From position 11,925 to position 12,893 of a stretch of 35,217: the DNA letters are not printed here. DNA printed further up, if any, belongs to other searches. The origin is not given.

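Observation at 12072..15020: Unusual fusion: unknown six-hairpin-like module + EEP phosphoesterase on one secreted, internally dockerin-tagged polypeptide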

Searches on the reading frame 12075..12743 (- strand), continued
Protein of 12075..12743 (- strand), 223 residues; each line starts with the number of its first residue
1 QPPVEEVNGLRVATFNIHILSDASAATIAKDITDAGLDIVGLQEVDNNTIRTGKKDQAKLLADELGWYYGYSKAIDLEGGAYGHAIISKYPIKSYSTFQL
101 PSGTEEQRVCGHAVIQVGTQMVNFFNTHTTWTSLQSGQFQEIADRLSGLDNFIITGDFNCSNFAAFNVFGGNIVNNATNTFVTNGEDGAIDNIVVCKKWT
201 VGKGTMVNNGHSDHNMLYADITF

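Call 46: find_encoding_contigs(protein=P0241, flank=5000, max_places=2)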
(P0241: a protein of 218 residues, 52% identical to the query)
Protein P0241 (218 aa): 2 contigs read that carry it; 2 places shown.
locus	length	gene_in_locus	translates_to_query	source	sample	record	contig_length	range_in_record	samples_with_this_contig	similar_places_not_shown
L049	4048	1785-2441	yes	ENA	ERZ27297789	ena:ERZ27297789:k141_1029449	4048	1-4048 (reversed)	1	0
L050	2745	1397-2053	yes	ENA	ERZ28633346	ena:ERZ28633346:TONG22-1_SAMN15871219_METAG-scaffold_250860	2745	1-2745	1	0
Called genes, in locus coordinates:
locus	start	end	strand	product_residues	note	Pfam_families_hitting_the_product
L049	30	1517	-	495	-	PF08903:DUF1846, PF20921:DUF1846_C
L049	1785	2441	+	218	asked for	PF03372:Exo_endo_phos, PF23226:Exo_endo_phos_PGAP2IP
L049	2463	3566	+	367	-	-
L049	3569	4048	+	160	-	?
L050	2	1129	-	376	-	?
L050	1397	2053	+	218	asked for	PF03372:Exo_endo_phos, PF23226:Exo_endo_phos_PGAP2IP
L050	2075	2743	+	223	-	?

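Call 58: predict_structure(alignment_id=A4)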
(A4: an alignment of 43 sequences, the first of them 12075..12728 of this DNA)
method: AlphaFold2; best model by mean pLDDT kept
length: 218 residues; sequences in the alignment: 43
mean_pLDDT: 97.4   pTM: 0.94
mean pLDDT of the five models: 97.4, 96.9, 96.8, 96.4, 96.3
residues with pLDDT >= 90: 216; 70-90: 1; 50-70: 1; < 50: 0
segments of 3 or more residues with pLDDT < 50: none
pLDDT, mean of each block of 10 residues (from residue 1): 93 97 98 99 98 99 99 98 99 97 98 97 96 98 96 98 97 97 98 96 97 98
secondary structure, 60 per line:
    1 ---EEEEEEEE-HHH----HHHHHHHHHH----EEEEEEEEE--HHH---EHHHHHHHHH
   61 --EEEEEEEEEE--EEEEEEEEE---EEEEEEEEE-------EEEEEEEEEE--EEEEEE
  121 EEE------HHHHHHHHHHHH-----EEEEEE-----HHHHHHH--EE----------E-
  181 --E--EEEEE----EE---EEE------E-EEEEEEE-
elements in order: E4-11 H20-29 E34-42 H52-60 E63-72 E75-83 E87-95 E103-112 E115-123 H130-141 E147-152 H158-164 E186-190 E200-202 E211-217

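Call 60: fold_search(model_id=the predicted structure, library=pdb)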
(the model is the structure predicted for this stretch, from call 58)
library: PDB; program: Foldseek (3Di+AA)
matches with E <= 10: 999; with E <= 0.001: 258
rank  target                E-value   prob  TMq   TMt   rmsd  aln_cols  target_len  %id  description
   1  4ruw                  3.2e-15  1.00  0.78  0.46   5.0       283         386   19  The crystal structure of endonuclease/exonuclease/phosphatase from Beutenbergia cavernae DSM 12333 (released 2014-12-24)
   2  3mpr_B                1.1e-13  1.00  0.75  0.61   5.5       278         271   19  Crystal Structure of endonuclease/exonuclease/phosphatase family protein from Bacteroides thetaiotaomicron, Northeast  (released 2010-05-26)
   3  3mpr_D                1.1e-13  1.00  0.74  0.60   5.4       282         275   19  Crystal Structure of endonuclease/exonuclease/phosphatase family protein from Bacteroides thetaiotaomicron, Northeast  (released 2010-05-26)
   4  3mpr_C                1.3e-13  1.00  0.75  0.59   5.5       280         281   18  Crystal Structure of endonuclease/exonuclease/phosphatase family protein from Bacteroides thetaiotaomicron, Northeast  (released 2010-05-26)
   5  3g6s                  4.1e-13  1.00  0.74  0.62   5.4       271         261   20  Crystal structure of the endonuclease/exonuclease/phosphatase (BVU_0621) from Bacteroides vulgatus. Northeast Structural (released 2009-02-17)
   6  5j3z_A                4.9e-13  1.00  0.75  0.67   4.0       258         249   16  Crystal structure of m2hTDP2-CAT in complex with a small molecule inhibitor (released 2016-05-04)
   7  5j3p_B                6.2e-13  1.00  0.74  0.71   3.6       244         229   16  Crystal structure of the catalytic domain of human tyrosyl DNA phosphodiesterase 2 (released 2016-05-04)
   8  6bt2_B                7.0e-13  1.00  0.77  0.63   4.1       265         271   18  Structure of the human Nocturnin catalytic domain with bound sulfate anion (released 2018-05-16)
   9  5inn_A                7.0e-13  1.00  0.70  0.64   4.8       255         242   16  Mouse Tdp2 D358N protein, apo state with increased disorder amongst variable DNA-binding grasp conformations (released 2016-04-27)
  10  5inn_B                9.0e-13  1.00  0.73  0.69   4.1       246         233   15  Mouse Tdp2 D358N protein, apo state with increased disorder amongst variable DNA-binding grasp conformations (released 2016-04-27)
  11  3mpr_A                1.1e-12  1.00  0.75  0.59   5.5       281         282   19  Crystal Structure of endonuclease/exonuclease/phosphatase family protein from Bacteroides thetaiotaomicron, Northeast  (released 2010-05-26)
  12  6bt2_A                1.1e-12  1.00  0.76  0.63   4.4       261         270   18  Structure of the human Nocturnin catalytic domain with bound sulfate anion (released 2018-05-16)
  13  5j3p_A                1.3e-12  1.00  0.74  0.67   4.0       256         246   17  Crystal structure of the catalytic domain of human tyrosyl DNA phosphodiesterase 2 (released 2016-05-04)
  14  5ino_A                1.3e-12  1.00  0.75  0.66   4.0       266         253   15  Human Tdp2 reaction product (5'-phosphorylated DNA)-Mg2+ complex (released 2016-04-27)
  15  5ino_B                1.5e-12  1.00  0.75  0.67   4.0       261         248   14  Human Tdp2 reaction product (5'-phosphorylated DNA)-Mg2+ complex (released 2016-04-27)
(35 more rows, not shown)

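Call 84: search_solved_structures(query=A4, max_evalue=10, show_alignments=0)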
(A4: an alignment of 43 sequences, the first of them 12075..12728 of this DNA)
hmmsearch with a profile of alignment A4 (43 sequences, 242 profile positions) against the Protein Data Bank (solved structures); distinct sequences matched with E-value up to 10: 39.
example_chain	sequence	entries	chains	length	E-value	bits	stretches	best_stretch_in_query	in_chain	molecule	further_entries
3teb_A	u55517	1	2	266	1.3e-09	40.9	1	20-212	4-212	Endonuclease/exonuclease/phosphatase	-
3g6s_A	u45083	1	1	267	2.6e-06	30.1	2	19-57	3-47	Putative endonuclease/exonuclease/phosphatase family protein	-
3i5v_A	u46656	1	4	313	1.1e-05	28.1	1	92-192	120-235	Beta-hemolysin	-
3i41_A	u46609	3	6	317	1.1e-05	28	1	92-192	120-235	Beta-hemolysin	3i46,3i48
3k55_A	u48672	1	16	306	1.1e-05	28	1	92-192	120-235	Beta-hemolysin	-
3mpr_A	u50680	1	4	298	1.7e-05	27.4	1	128-227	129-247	Putative endonuclease/exonuclease/phosphatase family protein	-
4c1r_A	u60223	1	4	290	5.3e-05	25.8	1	128-227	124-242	MANNOSYL-6-PHOSPHATASE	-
7cne_A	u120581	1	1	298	7.4e-05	25.3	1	87-182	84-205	Sphingomyelinase C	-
4ruw_A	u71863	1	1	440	7.7e-05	25.2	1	19-175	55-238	Endonuclease/exonuclease/phosphatase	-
2ddr_A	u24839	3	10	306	0.00052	22.5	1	95-181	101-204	Sphingomyelin phosphodiesterase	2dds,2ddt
2uyr_X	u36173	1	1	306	0.00064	22.2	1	96-180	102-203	SPHINGOMYELINASE C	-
4fva_A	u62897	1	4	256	0.0049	19.3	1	10-162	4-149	5'-tyrosyl-DNA phosphodiesterase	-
6lpm_A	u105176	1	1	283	0.0061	19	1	91-176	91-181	Exodeoxyribonuclease III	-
4f1i_A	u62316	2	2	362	0.0088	18.5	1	9-162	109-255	5'-tyrosyl-DNA phosphodiesterase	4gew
9fju_E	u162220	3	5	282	0.013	18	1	17-57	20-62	Deoxyribonuclease-1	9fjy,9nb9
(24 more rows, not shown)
